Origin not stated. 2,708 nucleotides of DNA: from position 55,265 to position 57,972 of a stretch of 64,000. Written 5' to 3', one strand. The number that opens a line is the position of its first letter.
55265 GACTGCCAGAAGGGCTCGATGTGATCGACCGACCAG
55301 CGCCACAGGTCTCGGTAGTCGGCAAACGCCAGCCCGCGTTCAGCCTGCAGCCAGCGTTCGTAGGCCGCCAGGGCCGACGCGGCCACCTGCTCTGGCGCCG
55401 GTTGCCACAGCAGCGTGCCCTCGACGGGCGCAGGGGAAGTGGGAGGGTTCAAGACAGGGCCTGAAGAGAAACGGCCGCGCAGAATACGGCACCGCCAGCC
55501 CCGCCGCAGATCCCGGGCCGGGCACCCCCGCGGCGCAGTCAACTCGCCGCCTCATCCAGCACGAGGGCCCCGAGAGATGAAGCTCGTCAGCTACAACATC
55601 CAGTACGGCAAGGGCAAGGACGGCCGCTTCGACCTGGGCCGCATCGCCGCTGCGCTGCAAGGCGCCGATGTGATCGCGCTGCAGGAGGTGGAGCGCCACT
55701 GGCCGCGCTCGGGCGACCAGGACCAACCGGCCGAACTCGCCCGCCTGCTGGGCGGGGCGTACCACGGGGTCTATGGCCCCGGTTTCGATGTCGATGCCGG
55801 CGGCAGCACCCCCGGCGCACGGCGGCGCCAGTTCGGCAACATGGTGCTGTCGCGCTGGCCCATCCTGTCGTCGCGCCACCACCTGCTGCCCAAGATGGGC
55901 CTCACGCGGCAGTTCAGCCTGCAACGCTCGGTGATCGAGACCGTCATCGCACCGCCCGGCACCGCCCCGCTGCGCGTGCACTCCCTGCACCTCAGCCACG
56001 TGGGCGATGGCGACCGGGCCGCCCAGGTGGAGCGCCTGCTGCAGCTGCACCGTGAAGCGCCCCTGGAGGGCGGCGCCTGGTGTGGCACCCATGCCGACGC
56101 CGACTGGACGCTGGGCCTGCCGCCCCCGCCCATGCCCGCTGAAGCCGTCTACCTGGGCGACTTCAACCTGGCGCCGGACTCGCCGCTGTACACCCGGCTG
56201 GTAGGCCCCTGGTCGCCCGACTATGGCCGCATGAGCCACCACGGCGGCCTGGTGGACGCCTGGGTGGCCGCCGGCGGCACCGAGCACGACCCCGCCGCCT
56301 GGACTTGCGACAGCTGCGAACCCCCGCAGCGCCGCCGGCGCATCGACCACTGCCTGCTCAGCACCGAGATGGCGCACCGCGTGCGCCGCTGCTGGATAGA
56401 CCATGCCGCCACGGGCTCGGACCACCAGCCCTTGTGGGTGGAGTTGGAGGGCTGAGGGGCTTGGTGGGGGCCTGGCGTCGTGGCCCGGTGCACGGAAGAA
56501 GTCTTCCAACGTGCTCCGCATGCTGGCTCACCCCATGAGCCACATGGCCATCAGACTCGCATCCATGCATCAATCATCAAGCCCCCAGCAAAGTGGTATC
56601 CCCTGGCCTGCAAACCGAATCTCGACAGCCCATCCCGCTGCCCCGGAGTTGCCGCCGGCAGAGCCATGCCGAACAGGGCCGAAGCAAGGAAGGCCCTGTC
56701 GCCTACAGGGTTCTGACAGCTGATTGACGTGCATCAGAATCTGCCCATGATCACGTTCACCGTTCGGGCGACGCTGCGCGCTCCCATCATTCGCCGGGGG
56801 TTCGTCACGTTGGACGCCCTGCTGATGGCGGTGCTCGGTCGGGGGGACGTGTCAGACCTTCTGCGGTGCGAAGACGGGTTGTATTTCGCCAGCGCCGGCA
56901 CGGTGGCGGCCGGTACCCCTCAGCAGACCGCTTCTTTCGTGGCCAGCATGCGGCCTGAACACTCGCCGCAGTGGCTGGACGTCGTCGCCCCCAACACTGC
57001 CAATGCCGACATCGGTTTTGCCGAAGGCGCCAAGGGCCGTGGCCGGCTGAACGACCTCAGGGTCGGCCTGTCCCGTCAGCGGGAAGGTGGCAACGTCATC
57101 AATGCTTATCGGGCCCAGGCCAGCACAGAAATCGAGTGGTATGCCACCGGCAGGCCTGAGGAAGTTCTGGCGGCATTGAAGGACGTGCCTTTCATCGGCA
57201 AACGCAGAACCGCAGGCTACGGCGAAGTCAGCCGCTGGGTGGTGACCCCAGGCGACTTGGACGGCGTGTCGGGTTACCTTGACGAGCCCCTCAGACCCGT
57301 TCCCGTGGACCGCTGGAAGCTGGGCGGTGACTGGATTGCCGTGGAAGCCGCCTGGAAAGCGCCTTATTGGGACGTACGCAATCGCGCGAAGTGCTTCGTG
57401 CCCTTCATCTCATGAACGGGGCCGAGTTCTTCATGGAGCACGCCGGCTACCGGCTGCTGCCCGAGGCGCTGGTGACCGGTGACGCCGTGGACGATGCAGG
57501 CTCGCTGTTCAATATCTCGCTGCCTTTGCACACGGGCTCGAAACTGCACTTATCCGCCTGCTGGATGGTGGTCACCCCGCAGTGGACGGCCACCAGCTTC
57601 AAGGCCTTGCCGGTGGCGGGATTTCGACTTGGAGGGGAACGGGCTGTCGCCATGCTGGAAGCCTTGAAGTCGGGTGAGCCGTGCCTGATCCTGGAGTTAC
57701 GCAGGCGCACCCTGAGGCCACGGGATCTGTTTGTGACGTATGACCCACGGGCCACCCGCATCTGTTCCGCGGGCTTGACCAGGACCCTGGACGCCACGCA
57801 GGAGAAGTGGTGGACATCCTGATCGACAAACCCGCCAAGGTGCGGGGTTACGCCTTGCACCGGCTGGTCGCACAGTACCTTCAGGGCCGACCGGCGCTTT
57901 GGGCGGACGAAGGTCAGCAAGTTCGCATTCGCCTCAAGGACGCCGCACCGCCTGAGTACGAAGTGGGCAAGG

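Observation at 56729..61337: Compact, adaptation-less type IV-like CRISPR-Cas operon ending in a DinG-HNH effector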

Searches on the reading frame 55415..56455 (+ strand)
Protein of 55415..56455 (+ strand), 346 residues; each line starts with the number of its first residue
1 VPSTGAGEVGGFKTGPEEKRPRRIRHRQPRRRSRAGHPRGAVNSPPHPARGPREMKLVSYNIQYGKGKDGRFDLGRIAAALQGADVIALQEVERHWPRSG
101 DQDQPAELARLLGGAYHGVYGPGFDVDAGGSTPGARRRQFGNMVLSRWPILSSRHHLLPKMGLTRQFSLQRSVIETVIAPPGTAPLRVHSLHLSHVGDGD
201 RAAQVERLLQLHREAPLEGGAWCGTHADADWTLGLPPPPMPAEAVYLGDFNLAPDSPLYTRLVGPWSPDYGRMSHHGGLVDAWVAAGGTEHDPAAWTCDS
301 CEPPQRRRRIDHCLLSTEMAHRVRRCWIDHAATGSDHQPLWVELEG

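Call 31: search_protein_families(library=pfam, proteins=[window:55415-56455:+], max_evalue=0.001)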
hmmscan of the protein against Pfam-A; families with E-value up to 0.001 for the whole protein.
window:55415-56455:+ (346 aa): 2 families
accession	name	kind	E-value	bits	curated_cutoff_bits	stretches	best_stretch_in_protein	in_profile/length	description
PF03372.29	Exo_endo_phos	-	2.9e-20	73.4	24.5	1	58-337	1-225/225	Endonuclease/Exonuclease/phosphatase family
PF23226.1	Exo_endo_phos_PGAP2IP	-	5e-06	26.4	27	1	84-159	35-97/239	PGAP2IP, C-terminal nuclease-like domain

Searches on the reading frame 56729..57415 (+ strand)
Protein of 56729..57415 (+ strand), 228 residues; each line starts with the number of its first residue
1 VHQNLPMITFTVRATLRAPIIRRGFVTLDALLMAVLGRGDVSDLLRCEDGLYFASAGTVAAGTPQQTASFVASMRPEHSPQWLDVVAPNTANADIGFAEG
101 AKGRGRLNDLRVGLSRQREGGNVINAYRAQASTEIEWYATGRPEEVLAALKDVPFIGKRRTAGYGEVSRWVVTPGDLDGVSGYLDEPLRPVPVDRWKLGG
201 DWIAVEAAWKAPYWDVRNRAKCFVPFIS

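Call 4: search_protein_families(library=pfam, proteins=[window:56729-57415:+], max_evalue=1)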
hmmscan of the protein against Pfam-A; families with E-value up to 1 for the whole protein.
window:56729-57415:+ (228 aa): 0 families

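Call 5: search_protein_families(library=ncbifam, proteins=[window:56729-57415:+], max_evalue=1)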
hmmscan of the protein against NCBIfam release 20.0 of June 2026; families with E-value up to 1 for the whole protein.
window:56729-57415:+ (228 aa): 1 family
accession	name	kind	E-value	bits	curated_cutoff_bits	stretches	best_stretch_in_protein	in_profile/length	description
TIGR03116.2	cas5_csf3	equivalog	6e-07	29.3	140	1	122-225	127-223/223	type IV CRISPR-associated protein Csf3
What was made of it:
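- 56747..57415 (+): cas5 / csf3 (222 aa from ATG 56747; the ORF is open from GTG 56729). NCBIfam cas5_csf3 at 6e-7, below its cut-off (call 5).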

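Call 6: search_protein_families(library=padloc, proteins=[window:56729-57415:+], max_evalue=1)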
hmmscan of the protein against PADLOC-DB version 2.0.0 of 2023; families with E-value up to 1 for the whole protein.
window:56729-57415:+ (228 aa): 6 families
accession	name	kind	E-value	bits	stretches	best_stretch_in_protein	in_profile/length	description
PDLC01727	typeIV_Cas5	-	1.5e-24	85.1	1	6-226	3-218/222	Csf3_0_IV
PDLC01498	typeIV_Cas5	-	5.6e-12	43.7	1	129-225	124-227/228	CAS-IV-A; effector_G5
PDLC01006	typeIV_Cas5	-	1.7e-10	38.9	1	130-225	130-233/235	Cas_effector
PDLC01726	typeIV_Cas58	-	1.6e-05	21.9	1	132-225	115-212/479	Csf3-Csf1_0_IVE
PDLC01005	typeIV_Cas5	-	0.025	12.6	1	122-172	129-179/215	CRISPR type IV/AFERR-associated protein Csf3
PDLC01320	typeIV_Cas5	-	0.033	12.1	1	125-172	118-165/199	CAS-IV-A; effector_G5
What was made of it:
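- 56747..57415 (+): PADLOC typeIV_Cas5 at 1.5e-24 over the full length (call 6).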

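Call 54: search_solved_structures(query=window:56747-57415:+, max_evalue=10)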
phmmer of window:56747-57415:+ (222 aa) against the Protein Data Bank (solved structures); distinct sequences matched with E-value up to 10: 4.
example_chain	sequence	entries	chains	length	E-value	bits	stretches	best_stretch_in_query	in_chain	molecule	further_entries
3i6t_A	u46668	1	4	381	0.11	15.3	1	155-197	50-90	Muconate cycloisomerase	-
7xfz_B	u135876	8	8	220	0.16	14.7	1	103-215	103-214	Csf3 | CCRISPR type AFERR-associated protein Csf3 (Cas5)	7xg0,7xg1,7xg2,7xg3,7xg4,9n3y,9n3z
5i01_A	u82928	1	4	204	0.17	14.6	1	83-148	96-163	Phosphoheptose isomerase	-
6zxn_D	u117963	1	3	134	1.3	11.7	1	68-101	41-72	Nanobody Ty1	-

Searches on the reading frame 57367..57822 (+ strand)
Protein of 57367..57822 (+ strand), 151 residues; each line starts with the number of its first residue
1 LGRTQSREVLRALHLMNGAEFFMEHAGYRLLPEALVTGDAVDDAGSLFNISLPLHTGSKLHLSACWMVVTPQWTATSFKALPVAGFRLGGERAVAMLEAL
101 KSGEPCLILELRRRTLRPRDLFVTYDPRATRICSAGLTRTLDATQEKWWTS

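Call 4: search_protein_families(library=pfam, proteins=[window:57367-57822:+], max_evalue=1)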
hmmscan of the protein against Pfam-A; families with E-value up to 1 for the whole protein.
window:57367-57822:+ (151 aa): 1 family
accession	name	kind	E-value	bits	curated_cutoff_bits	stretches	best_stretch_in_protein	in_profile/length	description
PF06345.17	Drf_DAD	-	0.021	15.2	27.3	0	96-103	6-13/15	DRF Autoregulatory Domain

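Call 5: search_protein_families(library=ncbifam, proteins=[window:57367-57822:+], max_evalue=1)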
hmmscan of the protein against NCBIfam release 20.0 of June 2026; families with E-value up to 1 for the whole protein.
window:57367-57822:+ (151 aa): 0 families

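Call 6: search_protein_families(library=padloc, proteins=[window:57367-57822:+], max_evalue=1)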
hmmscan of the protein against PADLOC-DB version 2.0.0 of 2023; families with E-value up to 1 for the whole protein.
window:57367-57822:+ (151 aa): 0 families

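Call 13: search_solved_structures(query=window:57367-57822:+, max_evalue=10)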
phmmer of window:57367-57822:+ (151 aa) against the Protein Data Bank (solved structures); distinct sequences matched with E-value up to 10: 0.

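Call 39: find_homologous_proteins(query=window:57412-57822:+, max_evalue=0.001)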
Query window:57412-57822:+ (136 aa): 89 proteins with E <= 0.001 among 143 candidates.
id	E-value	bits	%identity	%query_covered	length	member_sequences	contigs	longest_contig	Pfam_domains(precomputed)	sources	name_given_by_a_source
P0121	1.4e-86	305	100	100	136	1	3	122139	-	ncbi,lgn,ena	-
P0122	1.1e-74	267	88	100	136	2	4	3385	-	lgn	-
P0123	3.1e-71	256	85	100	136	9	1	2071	-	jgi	jgi:hypothetical protein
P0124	1.3e-67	244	79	100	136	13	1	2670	-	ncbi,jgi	jgi:hypothetical protein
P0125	9.4e-67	241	79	100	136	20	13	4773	-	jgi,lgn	-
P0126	1.3e-65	238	76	100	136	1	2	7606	-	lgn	-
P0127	5.0e-65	236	78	100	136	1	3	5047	-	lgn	-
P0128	6.3e-61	222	76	94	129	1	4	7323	-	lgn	-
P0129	9.1e-60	219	73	100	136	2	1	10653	-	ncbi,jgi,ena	jgi:hypothetical protein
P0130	3.6e-59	217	71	100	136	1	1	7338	-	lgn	-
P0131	1.6e-58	215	74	100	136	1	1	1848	-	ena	-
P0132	1.9e-58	214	71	100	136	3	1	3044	-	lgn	-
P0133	9.0e-58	212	69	100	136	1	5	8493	-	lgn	-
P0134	1.2e-57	212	68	100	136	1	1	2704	-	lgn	-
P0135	1.9e-57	211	69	100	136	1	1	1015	-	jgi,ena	jgi:hypothetical protein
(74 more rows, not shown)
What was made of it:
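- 57412..57822 (+): Small Csf1/Cas8-like subunit (136 aa), the homologue of the JL08 "M protein (Csf1/Cas8)". Its start overlaps the cas5 stop codon (ATGA). 89 homologues, nearly all 136 aa (call 39).
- Checked: About 70 of the 89 listed homologues are exactly 136 aa long (call 39).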

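Call 40: find_encoding_contigs(protein=P0121, flank=10000, max_places=3)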
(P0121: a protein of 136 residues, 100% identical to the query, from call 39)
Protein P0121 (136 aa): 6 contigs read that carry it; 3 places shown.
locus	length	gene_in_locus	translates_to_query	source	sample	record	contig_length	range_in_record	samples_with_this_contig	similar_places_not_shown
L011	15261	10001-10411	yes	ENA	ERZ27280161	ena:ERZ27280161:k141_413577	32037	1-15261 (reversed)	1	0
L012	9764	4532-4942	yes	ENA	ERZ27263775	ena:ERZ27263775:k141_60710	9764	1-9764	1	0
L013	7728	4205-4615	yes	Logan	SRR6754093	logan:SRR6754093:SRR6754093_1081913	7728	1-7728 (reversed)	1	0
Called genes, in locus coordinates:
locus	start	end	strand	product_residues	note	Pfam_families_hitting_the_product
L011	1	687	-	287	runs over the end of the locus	PF08543:Phos_pyr_kin, PF00294:PfkB (weak)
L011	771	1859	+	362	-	PF01266:DAO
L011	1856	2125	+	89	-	PF02597:ThiS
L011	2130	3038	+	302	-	PF05690:ThiG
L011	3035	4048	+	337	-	PF02581:TMP-TENI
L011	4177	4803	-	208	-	PF02798:GST_N, PF13417:GST_N_3, PF13409:GST_N_2, PF00043:GST_C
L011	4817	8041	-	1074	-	PF16177:ACAS_N, PF00501:AMP-binding, PF03441:FAD_binding_7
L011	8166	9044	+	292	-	PF03372:Exo_endo_phos, PF23226:Exo_endo_phos_PGAP2IP (weak)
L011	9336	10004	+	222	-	PF27782:Csf3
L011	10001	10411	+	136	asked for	-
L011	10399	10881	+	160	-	PF08798:CRISPR_assoc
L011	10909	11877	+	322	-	-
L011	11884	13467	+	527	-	PF00270:DEAD (weak)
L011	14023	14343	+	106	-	PF13744:HTH_37, PF04545:Sigma70_r4 (weak), PF13560:HTH_31, PF01381:HTH_3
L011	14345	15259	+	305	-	?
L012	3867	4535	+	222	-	PF27782:Csf3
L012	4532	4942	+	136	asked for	-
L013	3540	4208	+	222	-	PF27782:Csf3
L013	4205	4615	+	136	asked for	-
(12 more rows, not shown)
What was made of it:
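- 56747..57415 (+): Called as a 222-aa PF27782:Csf3 gene on near-identical contigs (call 40).
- Checked: If the adjacent GTG at 57810 is the Cas6 start, as the gene calls on L011 suggest (call 40), the overlap is 13 nt.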

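Call 49: predict_structure(alignment_id=A1)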
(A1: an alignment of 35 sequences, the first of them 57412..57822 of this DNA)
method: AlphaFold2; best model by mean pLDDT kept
length: 136 residues; sequences in the alignment: 35
mean_pLDDT: 91.3   pTM: 0.86
mean pLDDT of the five models: 91.3, 91.1, 83.2, 82.0, 72.4
residues with pLDDT >= 90: 97; 70-90: 39; 50-70: 0; < 50: 0
segments of 3 or more residues with pLDDT < 50: none
pLDDT, mean of each block of 10 residues (from residue 1): 94 94 95 88 83 97 91 91 95 87 93 92 89 86
secondary structure, 60 per line:
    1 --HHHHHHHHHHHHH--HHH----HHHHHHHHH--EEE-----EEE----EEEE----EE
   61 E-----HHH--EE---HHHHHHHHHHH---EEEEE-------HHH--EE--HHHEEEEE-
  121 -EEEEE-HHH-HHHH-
elements in order: H3-15 H25-33 E36-38 E44-46 E51-54 E59-61 H77-87 E91-95 E115-119 E122-126 H132-135
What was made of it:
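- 57412..57822 (+): AF2 model pLDDT 91 (call 49).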

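Call 52: fold_search(model_id=the predicted structure, library=pdb)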
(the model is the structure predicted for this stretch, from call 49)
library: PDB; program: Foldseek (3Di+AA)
matches with E <= 10: 20; with E <= 0.001: 0
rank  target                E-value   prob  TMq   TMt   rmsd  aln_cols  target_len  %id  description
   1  8rc2_G                2.6e-01  0.66  0.38  0.22   4.0        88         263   16  DNA bound type IV-A3 CRISPR effector complex from K. pneumoniae (released 2024-11-06)
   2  7xg1_A                3.6e-01  0.63  0.36  0.22   3.3        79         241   14  CryoEM structure of type IV-A Csf-crRNA binary complex (released 2023-08-02)
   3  4p5n_A                2.6e+00  0.02  0.15  0.23  13.8        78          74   10  Structure of CNAG_02591 from Cryptococcus neoformans (released 2014-05-28)
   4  8rc3_G                3.8e+00  0.14  0.34  0.21   3.5        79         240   13  DNA bound type IV-A1 CRISPR effector complex from P. oleovorans (released 2024-11-06)
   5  6hmj_B                4.6e+00  0.01  0.14  0.08  12.3       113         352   12  Structure of an RNA-binding Light-Oxygen-Voltage Receptor (released 2019-08-28)
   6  6hmj_A                5.3e+00  0.01  0.15  0.08  12.7       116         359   16  Structure of an RNA-binding Light-Oxygen-Voltage Receptor (released 2019-08-28)
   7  6hmj_D                5.6e+00  0.01  0.14  0.08  12.6       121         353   16  Structure of an RNA-binding Light-Oxygen-Voltage Receptor (released 2019-08-28)
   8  7a7e_A                6.0e+00  0.01  0.16  0.13  12.3        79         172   15  Structure of a delta-N mutant - E232start - of PA1120 (TpbB or YfiN) from Pseudomonas aeruginosa (PAO1) comprising onl (released 2021-07-07)
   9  8wpu_B                6.4e+00  0.02  0.18  0.03  16.7        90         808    9  Human calcium-sensing receptor(CaSR) bound to cinacalcet in complex with Gq protein (released 2023-11-22)
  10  3ppf                  6.4e+00  0.01  0.15  0.05  12.3        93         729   18  Crystal structure of the Candida albicans methionine synthase by surface entropy reduction, alanine variant without zinc (released 2011-10-12)
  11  6hmj_C                6.4e+00  0.01  0.14  0.07  12.8       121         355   15  Structure of an RNA-binding Light-Oxygen-Voltage Receptor (released 2019-08-28)
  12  8yax_C                6.8e+00  0.02  0.10  0.04   6.7        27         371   22  SARS-CoV-2 DMV nsp3-4 pore complex (full-pore) (released 2024-06-19)
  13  6jwp_J                6.8e+00  0.01  0.12  0.11   6.9        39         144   15  crystal structure of EGOC (released 2019-12-11)
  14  8w0f_3                6.8e+00  0.01  0.16  0.04  17.1       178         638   11  Cryo-EM structure of a human MCM2-7 double hexamer on dsDNA (released 2024-10-02)
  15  9vhe_B                7.3e+00  0.03  0.15  0.06   6.6        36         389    6  cryoEM structure of retron-Eco7 complex (released 2025-12-31)
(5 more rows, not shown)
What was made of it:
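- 57412..57822 (+): Top Foldseek PDB hits are 8rc2_G, 7xg1_A and 8rc3_G, with E 0.26-3.8 and TMq 0.34-0.38 (call 52).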

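Call 53: search_solved_structures(query=A1, max_evalue=10, show_alignments=2)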
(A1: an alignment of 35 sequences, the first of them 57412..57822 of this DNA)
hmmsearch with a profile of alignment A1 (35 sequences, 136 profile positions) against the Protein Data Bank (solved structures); distinct sequences matched with E-value up to 10: 0.

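Call 58: search_protein_families(library=padloc, alignment_id=A1, max_evalue=10)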
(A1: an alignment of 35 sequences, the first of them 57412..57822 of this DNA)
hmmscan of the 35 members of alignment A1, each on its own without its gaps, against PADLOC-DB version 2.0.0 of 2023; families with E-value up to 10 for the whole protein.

A. member 1, window:57412-57822:+ (136 aa): 0 families

B. families by the number of members that match (of 35 scanned): 0 families

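Call 59: search_protein_families(library=pfam, alignment_id=A1, max_evalue=1)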
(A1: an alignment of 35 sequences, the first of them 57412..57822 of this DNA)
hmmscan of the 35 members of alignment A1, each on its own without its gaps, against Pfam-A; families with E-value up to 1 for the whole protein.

A. member 1, window:57412-57822:+ (136 aa): 1 family
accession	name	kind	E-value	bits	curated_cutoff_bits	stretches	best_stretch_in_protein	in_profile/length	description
PF06345.17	Drf_DAD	-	0.017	15.5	27.3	0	81-88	6-13/15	DRF Autoregulatory Domain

B. families by the number of members that match (of 35 scanned): 3 families
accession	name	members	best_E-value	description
PF06345.17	Drf_DAD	2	0.0086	DRF Autoregulatory Domain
PF03708.19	Avian_gp85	2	0.037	Avian retrovirus envelope protein, gp85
PF01539.22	HCV_env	1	0.18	Hepatitis C virus envelope glycoprotein E1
